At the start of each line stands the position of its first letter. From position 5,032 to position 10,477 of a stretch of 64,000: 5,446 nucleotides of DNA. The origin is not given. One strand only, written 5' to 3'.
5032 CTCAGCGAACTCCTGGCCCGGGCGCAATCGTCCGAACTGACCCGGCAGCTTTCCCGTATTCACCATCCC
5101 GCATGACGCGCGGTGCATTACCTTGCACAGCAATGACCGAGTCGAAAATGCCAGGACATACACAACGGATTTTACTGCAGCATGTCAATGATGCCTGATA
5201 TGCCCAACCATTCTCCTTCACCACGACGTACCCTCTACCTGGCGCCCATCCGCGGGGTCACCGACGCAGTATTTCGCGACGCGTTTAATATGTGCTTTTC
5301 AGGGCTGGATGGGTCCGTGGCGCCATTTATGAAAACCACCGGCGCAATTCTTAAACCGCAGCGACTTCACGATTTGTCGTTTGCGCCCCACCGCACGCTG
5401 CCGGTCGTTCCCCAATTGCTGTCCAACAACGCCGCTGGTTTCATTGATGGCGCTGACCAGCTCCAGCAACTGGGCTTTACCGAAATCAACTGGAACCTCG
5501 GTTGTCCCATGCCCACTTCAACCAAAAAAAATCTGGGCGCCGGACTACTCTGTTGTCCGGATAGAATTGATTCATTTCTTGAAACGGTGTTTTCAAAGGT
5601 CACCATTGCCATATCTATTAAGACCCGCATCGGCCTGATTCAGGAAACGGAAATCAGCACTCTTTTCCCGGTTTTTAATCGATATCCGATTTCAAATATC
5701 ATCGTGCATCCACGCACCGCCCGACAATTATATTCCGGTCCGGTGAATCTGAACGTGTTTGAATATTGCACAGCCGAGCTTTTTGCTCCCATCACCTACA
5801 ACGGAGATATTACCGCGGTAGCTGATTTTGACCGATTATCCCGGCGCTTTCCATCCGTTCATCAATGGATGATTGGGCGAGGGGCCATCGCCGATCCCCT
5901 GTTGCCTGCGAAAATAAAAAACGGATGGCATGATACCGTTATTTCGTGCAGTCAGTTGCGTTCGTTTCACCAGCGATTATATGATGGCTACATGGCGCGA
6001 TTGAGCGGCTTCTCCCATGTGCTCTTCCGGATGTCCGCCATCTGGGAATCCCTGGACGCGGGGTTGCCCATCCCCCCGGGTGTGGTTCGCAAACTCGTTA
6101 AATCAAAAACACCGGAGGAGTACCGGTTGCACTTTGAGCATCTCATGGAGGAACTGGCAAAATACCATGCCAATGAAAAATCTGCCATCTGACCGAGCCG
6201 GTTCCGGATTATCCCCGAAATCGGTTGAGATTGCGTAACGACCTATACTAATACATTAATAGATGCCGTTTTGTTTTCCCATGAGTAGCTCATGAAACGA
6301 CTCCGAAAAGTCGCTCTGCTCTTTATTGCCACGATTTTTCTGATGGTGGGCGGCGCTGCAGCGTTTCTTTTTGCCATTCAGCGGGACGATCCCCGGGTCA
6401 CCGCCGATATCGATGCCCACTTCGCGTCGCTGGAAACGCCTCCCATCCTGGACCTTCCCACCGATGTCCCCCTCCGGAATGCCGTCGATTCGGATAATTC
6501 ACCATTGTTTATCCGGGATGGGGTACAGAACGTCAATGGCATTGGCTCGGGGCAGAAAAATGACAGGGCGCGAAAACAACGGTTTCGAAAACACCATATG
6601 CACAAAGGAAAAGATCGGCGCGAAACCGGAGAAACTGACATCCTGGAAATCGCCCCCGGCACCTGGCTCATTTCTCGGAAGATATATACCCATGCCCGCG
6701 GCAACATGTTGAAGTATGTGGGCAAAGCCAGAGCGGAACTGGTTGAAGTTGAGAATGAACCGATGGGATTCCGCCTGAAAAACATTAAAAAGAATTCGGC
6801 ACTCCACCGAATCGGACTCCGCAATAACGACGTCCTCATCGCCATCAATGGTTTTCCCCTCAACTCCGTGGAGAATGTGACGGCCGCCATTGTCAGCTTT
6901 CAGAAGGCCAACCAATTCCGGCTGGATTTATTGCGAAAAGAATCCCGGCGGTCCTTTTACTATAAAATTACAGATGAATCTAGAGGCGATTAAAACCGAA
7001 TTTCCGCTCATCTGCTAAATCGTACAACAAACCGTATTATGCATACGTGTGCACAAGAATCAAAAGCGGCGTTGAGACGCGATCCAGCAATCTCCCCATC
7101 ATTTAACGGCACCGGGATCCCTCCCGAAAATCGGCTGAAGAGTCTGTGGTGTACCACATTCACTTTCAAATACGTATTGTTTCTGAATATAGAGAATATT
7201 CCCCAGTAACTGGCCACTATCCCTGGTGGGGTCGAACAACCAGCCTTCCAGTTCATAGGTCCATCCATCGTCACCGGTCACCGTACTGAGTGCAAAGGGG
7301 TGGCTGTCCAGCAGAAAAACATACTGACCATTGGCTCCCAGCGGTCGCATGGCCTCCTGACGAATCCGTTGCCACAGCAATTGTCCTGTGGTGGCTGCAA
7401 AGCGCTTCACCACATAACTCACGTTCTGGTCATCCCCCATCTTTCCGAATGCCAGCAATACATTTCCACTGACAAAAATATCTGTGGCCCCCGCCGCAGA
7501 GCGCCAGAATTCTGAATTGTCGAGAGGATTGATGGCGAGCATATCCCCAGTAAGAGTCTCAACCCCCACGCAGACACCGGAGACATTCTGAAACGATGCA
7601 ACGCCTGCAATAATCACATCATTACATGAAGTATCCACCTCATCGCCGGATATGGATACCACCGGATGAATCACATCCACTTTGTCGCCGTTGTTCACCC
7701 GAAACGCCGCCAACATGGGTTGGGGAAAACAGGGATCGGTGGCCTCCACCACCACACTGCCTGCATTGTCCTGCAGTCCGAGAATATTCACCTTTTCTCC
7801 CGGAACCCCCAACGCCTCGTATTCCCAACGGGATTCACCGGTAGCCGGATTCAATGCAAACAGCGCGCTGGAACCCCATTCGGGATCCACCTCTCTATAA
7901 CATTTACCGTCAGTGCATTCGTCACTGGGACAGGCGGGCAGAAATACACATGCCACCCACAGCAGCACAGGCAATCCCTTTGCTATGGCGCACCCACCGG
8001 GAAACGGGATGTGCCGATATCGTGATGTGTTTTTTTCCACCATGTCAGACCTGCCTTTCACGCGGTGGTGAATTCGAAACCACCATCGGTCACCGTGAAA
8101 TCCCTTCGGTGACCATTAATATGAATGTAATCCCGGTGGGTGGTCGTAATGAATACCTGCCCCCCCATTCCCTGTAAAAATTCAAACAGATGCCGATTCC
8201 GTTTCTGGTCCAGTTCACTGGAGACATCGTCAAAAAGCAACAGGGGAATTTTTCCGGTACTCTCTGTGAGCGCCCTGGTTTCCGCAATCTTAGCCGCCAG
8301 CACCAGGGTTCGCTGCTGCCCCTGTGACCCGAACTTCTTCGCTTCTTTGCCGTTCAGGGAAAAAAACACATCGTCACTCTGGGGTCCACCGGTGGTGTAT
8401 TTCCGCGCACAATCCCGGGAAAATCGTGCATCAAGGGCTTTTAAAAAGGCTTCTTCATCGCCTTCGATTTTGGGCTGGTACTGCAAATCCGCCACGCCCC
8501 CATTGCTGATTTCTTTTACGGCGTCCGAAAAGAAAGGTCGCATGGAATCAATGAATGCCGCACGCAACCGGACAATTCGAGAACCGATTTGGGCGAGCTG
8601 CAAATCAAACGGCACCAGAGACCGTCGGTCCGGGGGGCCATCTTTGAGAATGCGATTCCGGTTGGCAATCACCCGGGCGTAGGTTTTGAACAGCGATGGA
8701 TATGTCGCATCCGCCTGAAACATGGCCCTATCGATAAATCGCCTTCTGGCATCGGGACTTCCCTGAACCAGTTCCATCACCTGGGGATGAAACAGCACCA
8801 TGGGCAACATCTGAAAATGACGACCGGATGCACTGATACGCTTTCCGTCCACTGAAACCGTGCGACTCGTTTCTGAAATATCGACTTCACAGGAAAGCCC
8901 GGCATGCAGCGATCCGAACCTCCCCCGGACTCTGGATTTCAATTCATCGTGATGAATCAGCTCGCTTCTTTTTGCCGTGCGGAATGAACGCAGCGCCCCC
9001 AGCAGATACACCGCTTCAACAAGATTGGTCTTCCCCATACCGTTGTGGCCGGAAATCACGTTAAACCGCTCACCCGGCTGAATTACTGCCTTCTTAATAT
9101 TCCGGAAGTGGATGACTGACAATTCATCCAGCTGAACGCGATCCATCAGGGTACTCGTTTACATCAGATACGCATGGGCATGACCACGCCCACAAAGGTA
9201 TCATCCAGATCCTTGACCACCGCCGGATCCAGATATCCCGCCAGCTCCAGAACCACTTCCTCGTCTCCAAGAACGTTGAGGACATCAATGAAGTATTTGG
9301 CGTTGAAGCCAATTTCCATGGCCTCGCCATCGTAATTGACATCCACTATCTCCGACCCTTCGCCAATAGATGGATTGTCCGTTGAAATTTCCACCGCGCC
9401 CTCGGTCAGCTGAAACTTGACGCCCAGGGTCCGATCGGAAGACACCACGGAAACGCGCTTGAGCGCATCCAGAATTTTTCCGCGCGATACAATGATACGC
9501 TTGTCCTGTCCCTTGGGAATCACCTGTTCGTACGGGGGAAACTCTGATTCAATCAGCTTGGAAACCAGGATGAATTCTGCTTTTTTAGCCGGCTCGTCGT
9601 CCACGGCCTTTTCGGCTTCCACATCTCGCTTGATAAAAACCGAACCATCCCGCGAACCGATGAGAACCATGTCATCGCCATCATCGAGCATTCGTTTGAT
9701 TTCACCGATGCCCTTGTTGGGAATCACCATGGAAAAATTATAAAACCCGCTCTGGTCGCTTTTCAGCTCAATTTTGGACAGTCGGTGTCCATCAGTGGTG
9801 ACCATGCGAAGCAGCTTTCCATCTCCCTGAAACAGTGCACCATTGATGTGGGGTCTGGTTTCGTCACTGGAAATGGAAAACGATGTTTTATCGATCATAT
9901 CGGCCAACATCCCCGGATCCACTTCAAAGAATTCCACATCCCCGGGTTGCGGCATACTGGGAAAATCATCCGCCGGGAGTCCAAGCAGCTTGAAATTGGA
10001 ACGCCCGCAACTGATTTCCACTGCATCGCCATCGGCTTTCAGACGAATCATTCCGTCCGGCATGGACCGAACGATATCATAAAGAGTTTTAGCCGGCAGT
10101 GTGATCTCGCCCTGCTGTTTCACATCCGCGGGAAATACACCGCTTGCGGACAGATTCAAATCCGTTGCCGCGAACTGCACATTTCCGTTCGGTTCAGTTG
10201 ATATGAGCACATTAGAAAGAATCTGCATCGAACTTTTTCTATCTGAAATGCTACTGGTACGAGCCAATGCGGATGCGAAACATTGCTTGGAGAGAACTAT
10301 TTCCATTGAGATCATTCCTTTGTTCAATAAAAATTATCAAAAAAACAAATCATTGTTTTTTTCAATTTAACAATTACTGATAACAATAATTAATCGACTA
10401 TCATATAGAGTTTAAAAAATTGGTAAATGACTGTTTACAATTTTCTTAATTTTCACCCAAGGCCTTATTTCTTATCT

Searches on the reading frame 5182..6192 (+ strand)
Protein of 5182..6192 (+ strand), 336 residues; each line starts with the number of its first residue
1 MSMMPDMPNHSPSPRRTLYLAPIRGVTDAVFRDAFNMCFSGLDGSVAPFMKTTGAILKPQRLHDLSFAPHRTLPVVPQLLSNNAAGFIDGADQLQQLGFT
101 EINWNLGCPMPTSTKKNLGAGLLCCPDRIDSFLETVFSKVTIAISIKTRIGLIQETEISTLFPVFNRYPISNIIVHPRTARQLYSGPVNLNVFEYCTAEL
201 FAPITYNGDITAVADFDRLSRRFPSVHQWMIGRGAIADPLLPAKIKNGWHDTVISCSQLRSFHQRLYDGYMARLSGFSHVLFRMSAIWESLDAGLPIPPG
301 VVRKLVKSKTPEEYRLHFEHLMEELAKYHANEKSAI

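Call 25: search_protein_families(library=pfam, proteins=[window:5182-6192:+], max_evalue=0.00001)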
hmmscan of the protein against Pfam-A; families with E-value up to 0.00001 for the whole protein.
window:5182-6192:+ (336 aa): 1 family
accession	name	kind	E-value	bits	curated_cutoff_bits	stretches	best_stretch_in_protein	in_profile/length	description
PF01207.24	Dus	-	3.2e-31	109.1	20.4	1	20-255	2-240/311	Dihydrouridine synthase (Dus)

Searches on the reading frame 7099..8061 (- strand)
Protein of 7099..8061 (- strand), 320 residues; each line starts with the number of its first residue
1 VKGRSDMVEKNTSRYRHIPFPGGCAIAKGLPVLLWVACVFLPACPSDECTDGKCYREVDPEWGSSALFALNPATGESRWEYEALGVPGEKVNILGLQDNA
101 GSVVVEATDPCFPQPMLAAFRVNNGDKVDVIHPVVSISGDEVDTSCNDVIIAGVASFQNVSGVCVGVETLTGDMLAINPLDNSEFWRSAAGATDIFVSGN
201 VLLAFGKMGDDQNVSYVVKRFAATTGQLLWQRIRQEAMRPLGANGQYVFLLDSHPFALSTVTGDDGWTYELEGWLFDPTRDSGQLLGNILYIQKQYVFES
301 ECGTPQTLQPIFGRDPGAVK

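Call 7: search_protein_families(library=ncbifam, proteins=[window:7099-8061:-])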
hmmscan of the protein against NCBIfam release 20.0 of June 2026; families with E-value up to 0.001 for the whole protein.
window:7099-8061:- (320 aa): 1 family
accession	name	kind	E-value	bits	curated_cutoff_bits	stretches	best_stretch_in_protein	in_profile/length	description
TIGR03300.1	assembly_YfgL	equivalog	0.00037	19.3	285.2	0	171-271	74-173/377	outer membrane protein assembly factor BamB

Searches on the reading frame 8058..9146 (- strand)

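Call 7: search_protein_families(library=ncbifam, proteins=[window:8058-9146:-])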
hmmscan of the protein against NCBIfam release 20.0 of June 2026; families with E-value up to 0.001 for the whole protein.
window:8058-9146:- (362 aa): 7 families
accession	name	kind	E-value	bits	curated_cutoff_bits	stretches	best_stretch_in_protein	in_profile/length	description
TIGR00611.2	recf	equivalog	1.7e-98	330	172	1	6-336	1-339/339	DNA replication/repair protein RecF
NF010680.0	PRK14079.1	equivalog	3.8e-57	193.9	386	1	4-327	1-318/349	recombination protein F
NF045487.1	ASRP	equivalog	2.2e-07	29.9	300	0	20-128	10-105/593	archaea-specific SMC-related protein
TIGR02169.1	SMC_prok_A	equivalog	1e-05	23.5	729.4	1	18-68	15-70/1165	chromosome segregation protein SMC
NF041760.1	PtuA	equivalog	2.3e-05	23.5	500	1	3-47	49-93/524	retron Ec78 anti-phage system effector ATPase PtuA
NF003034.1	PRK03918.1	equivalog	9e-05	20.6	700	0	5-48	2-45/878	DNA double-strand break repair ATPase Rad50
TIGR00634.1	recN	equivalog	0.0005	19.1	407.85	1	6-80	2-71/563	DNA repair protein RecN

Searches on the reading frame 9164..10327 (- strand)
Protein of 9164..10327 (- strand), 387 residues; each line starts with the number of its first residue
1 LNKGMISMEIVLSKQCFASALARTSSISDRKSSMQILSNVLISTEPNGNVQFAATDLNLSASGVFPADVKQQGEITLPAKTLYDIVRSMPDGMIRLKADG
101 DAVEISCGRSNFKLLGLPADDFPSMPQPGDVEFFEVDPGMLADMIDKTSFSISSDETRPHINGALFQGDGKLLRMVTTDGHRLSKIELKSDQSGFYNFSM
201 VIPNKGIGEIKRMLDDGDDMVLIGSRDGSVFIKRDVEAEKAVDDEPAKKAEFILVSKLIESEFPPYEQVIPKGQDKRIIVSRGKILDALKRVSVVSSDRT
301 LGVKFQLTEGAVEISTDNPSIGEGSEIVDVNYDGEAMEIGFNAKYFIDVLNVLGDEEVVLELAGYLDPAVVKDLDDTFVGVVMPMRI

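Call 7: search_protein_families(library=ncbifam, proteins=[window:9164-10327:-])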
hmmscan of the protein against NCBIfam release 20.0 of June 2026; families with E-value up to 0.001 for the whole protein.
window:9164-10327:- (387 aa): 3 families
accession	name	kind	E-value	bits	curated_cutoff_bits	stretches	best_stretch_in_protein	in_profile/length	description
TIGR00663.1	dnan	equivalog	3.3e-85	286.2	137.65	1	8-386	1-366/367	DNA polymerase III subunit beta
NF004184.0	PRK05643.3-2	equivalog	4.2e-31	108.2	443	1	8-385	1-373/375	DNA polymerase III subunit beta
NF011508.0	PRK14946.1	equivalog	5.7e-08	32.3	513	1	12-355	5-334/366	DNA polymerase III subunit beta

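Call 35: find_homologous_proteins(query=window:9167-10327:-, max_evalue=1e-60)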
Query window:9167-10327:- (387 aa): 2904 proteins with E <= 1e-60 among 8000 candidates; the best 120 are listed.
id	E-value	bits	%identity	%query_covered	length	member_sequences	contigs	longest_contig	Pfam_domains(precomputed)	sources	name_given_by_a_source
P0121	3.7e-242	821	100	98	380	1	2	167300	PF00712.25,PF02768.21,PF02767.22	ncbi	-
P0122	1.0e-240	816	99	98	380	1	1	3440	PF00712.25,PF02768.21,PF02767.22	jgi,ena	-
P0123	1.1e-240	816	99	98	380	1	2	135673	PF00712.25,PF02768.21,PF02767.22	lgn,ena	-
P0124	1.5e-235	799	97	98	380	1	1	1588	PF00712.25,PF02768.21,PF02767.22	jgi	jgi:DNA polymerase III subunit beta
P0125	6.0e-224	761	91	98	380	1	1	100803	PF00712.25,PF02768.21,PF02767.22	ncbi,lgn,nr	ncbi:MAG: DNA polymerase III subunit beta [Deltaproteobacteria bacterium]|nr:DNA polymerase III subu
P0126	6.9e-223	758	91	98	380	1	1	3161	PF00712.25,PF02768.21,PF02767.22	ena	-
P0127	1.1e-222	757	91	98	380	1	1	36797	PF00712.25,PF02768.21,PF02767.22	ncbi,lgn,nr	ncbi:MAG: DNA polymerase III subunit beta [Deltaproteobacteria bacterium]|nr:DNA polymerase III subu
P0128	1.2e-217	740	90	98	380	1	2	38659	PF00712.25,PF02768.21,PF02767.22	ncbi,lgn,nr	ncbi:MAG: DNA polymerase III subunit beta [Deltaproteobacteria bacterium]|nr:DNA polymerase III subu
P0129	1.9e-211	720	87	98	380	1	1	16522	PF00712.25,PF02768.21,PF02767.22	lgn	-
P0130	3.8e-172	591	68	98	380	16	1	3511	PF00712.25,PF02768.21,PF02767.22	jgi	jgi:DNA polymerase-3 subunit beta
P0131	7.8e-172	590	70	98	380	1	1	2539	PF00712.25,PF02768.21,PF02767.22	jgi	-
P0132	9.9e-171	586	70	98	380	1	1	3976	PF00712.25,PF02768.21,PF02767.22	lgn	-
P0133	9.2e-170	583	68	98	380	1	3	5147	PF00712.25,PF02768.21,PF02767.22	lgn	-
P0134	1.2e-169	582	69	98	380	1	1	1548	PF00712.25,PF02768.21,PF02767.22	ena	-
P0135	6.0e-169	580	70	98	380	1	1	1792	PF00712.25,PF02768.21,PF02767.22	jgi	jgi:DNA polymerase-3 subunit beta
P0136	6.2e-169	580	70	98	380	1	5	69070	PF00712.25,PF02768.21,PF02767.22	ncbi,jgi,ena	-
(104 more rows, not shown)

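Call 39: find_encoding_contigs(protein=P0128, flank=10000, max_places=1)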
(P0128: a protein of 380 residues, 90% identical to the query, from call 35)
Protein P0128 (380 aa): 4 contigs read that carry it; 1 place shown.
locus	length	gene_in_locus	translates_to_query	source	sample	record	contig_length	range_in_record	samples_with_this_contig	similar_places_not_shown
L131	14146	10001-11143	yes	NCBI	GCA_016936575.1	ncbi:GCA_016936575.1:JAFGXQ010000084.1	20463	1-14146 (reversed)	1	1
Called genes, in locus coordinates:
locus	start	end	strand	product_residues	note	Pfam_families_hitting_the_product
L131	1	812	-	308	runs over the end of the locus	PF00226:DnaJ, PF01556:DnaJ_C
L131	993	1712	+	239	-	PF01255:Prenyltransf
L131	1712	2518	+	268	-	PF01148:CTP_transf_1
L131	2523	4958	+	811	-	PF01841:Transglut_core, PF13428:TPR_14 (faint), PF14559:TPR_19 (faint)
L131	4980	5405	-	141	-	-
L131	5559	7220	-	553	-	PF00069:Pkinase, PF01636:APH (faint), PF07714:PK_Tyr_Ser-Thr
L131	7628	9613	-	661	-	PF00270:DEAD (faint), PF04851:ResIII, PF17757:UvrB_inter, PF27431:UvrB_3rd, PF00271:Helicase_C, PF12344:UvrB, PF02151:UVR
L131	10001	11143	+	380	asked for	PF00712:DNA_pol3_beta, PF02767:DNA_pol3_beta_2, PF02768:DNA_pol3_beta_3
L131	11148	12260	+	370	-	PF02463:SMC_N, PF13175:AAA_15 (weak), PF13476:AAA_23 (weak), PF13304:AAA_21 (faint)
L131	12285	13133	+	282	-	PF13360:PQQ_2 (weak)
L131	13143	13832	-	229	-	-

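Call 40: find_encoding_contigs(protein=P0136, flank=10000, max_places=1)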
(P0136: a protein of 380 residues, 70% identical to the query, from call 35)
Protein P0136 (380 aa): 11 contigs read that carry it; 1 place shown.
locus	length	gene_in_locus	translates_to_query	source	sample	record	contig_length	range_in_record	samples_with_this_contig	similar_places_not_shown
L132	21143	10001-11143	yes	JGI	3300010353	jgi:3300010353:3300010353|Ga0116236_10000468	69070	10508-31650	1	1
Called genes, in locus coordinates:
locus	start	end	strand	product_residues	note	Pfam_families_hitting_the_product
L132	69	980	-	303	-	PF00226:DnaJ, PF01556:DnaJ_C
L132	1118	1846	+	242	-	PF01255:Prenyltransf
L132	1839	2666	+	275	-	PF01148:CTP_transf_1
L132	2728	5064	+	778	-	PF01841:Transglut_core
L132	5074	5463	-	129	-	-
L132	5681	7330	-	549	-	PF00069:Pkinase, PF07714:PK_Tyr_Ser-Thr, PF06293:Kdo (faint)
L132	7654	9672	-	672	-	PF04851:ResIII, PF17757:UvrB_inter, PF27431:UvrB_3rd, PF00271:Helicase_C, PF12344:UvrB, PF02151:UVR (weak)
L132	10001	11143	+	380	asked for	PF00712:DNA_pol3_beta, PF02767:DNA_pol3_beta_2, PF02768:DNA_pol3_beta_3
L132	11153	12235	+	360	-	PF02463:SMC_N, PF13304:AAA_21 (faint)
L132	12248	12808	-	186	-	PF18955:DUF5698, PF10035:DUF2179 (weak)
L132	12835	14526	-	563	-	PF00246:Peptidase_M14, PF13620:CarboxypepD_reg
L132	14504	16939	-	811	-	PF06165:GH94_b-supersand, PF17167:Glyco_hydro_94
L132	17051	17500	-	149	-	-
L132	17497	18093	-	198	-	PF03352:Adenine_glyco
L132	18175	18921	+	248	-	PF01553:Acyltransferase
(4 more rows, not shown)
